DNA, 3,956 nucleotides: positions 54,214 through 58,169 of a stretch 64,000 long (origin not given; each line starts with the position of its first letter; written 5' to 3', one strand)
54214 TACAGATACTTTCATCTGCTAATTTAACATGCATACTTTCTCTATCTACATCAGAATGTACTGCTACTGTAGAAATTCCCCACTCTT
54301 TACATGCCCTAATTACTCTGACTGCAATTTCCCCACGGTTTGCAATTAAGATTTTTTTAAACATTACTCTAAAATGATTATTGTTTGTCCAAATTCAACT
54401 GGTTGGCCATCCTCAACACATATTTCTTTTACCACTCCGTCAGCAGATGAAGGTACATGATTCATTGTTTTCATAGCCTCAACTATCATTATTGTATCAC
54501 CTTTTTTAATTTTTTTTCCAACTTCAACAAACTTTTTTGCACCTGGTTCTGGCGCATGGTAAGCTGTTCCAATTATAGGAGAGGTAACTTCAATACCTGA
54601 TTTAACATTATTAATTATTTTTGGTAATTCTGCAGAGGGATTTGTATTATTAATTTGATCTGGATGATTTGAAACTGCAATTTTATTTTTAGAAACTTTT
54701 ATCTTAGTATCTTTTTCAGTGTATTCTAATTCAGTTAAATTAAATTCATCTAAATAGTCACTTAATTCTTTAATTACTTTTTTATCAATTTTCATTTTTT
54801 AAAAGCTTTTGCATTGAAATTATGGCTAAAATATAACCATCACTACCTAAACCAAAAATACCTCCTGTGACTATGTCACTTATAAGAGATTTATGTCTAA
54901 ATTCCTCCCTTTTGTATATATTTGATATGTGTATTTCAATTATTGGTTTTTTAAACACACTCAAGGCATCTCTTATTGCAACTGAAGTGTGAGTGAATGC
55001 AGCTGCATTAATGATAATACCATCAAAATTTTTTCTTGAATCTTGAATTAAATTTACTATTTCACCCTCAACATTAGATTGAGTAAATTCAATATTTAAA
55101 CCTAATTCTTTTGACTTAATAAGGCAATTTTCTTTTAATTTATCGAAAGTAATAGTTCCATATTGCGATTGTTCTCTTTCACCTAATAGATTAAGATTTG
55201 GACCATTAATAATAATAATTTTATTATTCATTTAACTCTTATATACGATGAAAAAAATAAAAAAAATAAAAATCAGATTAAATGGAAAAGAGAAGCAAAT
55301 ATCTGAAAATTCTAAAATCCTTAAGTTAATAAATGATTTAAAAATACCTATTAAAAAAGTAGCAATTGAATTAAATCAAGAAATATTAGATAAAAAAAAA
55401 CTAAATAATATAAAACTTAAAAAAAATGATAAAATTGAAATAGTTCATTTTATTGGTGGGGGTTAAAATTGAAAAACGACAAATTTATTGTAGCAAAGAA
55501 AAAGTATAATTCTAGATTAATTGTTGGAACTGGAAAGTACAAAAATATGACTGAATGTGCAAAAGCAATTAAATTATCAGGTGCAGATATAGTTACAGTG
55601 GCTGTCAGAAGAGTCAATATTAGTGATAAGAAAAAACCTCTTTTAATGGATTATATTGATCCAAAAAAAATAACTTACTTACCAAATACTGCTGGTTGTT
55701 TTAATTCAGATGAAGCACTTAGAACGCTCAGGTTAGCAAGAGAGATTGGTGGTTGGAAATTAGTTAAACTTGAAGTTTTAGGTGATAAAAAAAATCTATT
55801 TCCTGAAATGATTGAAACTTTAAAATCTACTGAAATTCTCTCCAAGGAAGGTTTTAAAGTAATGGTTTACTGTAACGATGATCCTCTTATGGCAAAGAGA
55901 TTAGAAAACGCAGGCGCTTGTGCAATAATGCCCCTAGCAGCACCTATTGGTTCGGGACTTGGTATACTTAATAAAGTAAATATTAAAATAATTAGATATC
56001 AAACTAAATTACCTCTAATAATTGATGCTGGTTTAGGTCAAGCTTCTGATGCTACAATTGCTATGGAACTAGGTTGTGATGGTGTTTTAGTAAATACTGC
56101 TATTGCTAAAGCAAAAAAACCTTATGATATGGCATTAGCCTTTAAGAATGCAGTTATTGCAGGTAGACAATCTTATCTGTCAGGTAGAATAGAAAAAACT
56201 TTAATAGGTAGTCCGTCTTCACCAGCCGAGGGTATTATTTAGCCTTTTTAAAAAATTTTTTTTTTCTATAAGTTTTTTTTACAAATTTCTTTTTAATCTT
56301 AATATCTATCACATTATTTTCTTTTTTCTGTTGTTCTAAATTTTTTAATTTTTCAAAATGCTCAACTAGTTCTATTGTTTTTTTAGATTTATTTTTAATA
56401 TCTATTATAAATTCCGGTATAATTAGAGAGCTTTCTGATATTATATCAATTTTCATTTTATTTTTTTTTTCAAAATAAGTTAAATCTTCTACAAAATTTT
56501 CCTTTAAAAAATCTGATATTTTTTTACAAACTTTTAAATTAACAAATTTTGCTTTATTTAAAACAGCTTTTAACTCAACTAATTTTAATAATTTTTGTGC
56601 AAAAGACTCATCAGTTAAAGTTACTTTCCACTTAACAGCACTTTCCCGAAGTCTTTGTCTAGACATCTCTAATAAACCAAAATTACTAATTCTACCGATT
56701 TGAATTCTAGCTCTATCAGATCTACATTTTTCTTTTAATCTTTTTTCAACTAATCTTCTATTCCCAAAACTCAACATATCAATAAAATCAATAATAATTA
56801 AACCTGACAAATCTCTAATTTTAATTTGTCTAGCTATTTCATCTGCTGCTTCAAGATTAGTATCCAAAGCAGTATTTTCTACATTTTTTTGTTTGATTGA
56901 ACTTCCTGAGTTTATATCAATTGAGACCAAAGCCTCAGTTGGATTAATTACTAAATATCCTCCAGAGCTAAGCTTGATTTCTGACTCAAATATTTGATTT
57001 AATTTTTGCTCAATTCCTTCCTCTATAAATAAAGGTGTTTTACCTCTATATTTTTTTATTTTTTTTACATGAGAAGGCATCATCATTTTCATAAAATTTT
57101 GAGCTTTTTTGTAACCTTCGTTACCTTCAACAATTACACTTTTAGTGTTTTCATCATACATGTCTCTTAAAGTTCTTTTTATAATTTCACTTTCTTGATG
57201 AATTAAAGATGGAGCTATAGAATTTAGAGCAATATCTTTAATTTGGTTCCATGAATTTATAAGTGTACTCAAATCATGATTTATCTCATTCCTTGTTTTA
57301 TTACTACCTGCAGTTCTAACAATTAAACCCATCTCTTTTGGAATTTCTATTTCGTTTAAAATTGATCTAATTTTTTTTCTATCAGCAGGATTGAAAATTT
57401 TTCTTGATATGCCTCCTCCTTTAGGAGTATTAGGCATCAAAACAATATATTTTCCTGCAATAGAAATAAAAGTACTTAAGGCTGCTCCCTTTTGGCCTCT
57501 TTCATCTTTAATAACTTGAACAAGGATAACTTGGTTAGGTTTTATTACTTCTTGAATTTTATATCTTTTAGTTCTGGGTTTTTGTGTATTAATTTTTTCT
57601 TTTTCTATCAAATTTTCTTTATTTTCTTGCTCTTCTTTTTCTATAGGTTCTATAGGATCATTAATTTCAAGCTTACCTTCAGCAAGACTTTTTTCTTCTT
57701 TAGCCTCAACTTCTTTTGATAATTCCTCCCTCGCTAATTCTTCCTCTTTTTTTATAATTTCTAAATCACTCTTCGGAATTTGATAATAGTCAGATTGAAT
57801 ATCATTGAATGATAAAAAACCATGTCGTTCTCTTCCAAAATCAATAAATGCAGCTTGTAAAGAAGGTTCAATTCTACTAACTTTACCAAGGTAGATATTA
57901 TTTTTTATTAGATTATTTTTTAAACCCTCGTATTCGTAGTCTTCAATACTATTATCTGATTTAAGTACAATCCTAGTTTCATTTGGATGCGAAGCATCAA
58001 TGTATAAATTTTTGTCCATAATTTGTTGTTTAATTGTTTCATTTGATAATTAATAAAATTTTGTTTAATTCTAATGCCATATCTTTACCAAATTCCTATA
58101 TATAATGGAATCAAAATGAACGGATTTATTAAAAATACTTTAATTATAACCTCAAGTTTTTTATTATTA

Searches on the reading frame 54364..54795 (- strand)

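Call 49: search_protein_families(library=pfam, max_evalue=0.00001, proteins=[window:54364-54795:-])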
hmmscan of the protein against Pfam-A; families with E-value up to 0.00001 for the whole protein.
window:54364-54795:- (143 aa): 2 families
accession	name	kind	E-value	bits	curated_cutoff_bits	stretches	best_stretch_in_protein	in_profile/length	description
PF00364.28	Biotin_lipoyl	-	6.2e-22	77.7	22.1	1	69-142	2-73/73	Biotin-requiring enzyme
PF13533.13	Biotin_lipoyl_2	-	2.6e-08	33.9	29.8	0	116-143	5-32/32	Biotin-lipoyl like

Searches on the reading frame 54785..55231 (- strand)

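Call 50: search_protein_families(library=pfam, max_evalue=0.00001, proteins=[window:54785-55231:-])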
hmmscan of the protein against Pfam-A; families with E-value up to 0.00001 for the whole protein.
window:54785-55231:- (148 aa): 1 family
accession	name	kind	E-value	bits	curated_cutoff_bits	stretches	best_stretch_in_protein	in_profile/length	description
PF01220.24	DHquinase_II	-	1.9e-55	186.8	23.3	1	4-139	1-136/138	Dehydroquinase class II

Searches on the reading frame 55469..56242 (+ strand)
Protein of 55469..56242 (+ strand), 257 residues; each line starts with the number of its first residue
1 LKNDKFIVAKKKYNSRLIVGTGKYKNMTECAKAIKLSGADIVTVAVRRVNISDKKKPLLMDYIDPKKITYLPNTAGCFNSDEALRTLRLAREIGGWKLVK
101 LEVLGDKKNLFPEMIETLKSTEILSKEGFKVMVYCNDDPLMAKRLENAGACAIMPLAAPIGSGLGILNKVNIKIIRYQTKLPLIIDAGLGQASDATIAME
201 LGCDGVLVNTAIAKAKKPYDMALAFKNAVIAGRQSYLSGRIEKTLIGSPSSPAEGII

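Call 50: search_protein_families(library=pfam, max_evalue=0.00001, proteins=[window:55469-56242:+])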
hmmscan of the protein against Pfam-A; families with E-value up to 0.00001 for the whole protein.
window:55469-56242:+ (257 aa): 1 family
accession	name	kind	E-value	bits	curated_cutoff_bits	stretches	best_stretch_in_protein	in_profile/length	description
PF05690.20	ThiG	-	2.7e-103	345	23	1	8-252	2-247/247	Thiazole biosynthesis protein ThiG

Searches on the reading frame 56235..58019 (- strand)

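Call 50: search_protein_families(library=pfam, max_evalue=0.00001, proteins=[window:56235-58019:-])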
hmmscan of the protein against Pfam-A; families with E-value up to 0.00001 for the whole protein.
window:56235-58019:- (594 aa): 1 family
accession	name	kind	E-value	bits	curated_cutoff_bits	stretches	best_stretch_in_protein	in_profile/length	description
PF10150.14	RNase_E_G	-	1.5e-94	316.9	25.5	1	186-456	1-269/270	Ribonuclease E/G family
